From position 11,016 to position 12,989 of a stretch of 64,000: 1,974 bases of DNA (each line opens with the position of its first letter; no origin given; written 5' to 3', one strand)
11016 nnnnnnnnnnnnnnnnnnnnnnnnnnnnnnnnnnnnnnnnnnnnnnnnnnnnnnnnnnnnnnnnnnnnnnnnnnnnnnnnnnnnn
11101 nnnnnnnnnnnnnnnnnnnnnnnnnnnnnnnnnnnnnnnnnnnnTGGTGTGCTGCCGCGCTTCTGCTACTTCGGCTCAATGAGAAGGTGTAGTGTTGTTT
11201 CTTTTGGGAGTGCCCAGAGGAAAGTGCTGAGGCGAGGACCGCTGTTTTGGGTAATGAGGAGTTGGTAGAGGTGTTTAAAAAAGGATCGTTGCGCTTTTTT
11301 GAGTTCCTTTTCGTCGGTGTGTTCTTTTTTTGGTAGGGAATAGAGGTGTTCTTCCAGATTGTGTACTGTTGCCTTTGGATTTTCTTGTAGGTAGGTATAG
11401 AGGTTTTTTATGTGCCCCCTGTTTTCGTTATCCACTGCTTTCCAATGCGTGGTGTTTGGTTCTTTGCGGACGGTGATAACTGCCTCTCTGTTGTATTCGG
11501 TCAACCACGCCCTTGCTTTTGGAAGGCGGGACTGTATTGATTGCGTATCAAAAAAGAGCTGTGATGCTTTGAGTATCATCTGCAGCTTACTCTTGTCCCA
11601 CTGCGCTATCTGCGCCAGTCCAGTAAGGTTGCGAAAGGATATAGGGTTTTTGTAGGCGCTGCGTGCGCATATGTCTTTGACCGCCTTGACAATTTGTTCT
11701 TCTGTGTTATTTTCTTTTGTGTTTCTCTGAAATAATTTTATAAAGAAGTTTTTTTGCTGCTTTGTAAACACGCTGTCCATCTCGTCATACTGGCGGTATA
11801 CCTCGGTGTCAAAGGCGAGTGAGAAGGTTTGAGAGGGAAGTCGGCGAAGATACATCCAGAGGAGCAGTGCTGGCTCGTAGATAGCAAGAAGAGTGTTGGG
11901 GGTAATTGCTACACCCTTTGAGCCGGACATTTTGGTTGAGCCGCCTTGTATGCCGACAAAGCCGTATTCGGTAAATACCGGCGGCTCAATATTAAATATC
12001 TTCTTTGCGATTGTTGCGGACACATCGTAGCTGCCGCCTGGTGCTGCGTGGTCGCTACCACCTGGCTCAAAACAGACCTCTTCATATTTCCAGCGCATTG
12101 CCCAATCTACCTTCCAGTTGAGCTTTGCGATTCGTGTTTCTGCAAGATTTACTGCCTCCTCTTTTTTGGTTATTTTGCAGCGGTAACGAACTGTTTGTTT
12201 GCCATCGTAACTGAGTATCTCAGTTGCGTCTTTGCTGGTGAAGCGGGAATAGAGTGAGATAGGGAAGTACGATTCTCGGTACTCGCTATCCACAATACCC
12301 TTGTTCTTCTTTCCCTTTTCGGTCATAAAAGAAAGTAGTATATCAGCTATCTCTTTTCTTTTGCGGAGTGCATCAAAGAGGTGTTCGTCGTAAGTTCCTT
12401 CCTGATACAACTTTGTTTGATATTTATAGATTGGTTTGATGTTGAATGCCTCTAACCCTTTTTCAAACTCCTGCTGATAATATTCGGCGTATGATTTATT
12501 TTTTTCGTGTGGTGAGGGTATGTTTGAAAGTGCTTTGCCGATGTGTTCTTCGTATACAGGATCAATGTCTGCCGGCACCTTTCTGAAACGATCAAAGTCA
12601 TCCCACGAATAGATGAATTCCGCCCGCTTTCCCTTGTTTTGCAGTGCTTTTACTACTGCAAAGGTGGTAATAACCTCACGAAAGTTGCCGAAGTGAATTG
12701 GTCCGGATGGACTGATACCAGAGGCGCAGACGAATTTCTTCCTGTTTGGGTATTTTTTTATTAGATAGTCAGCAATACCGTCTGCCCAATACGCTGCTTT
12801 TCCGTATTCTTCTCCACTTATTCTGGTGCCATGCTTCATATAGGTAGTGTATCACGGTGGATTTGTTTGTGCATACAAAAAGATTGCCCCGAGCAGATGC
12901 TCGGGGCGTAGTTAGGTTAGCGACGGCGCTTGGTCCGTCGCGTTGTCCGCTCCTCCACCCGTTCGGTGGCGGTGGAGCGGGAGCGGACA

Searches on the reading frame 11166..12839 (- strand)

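Call 71: search_protein_families(library=pfam, proteins=[window:11166-12839:-], max_evalue=0.00001)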
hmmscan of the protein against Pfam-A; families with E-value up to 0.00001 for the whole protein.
window:11166-12839:- (557 aa): 1 family
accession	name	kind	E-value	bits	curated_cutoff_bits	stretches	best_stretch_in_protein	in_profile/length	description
PF01921.24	tRNA-synt_1f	-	8.6e-104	347.7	27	1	17-382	2-352/360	tRNA synthetases class I (K)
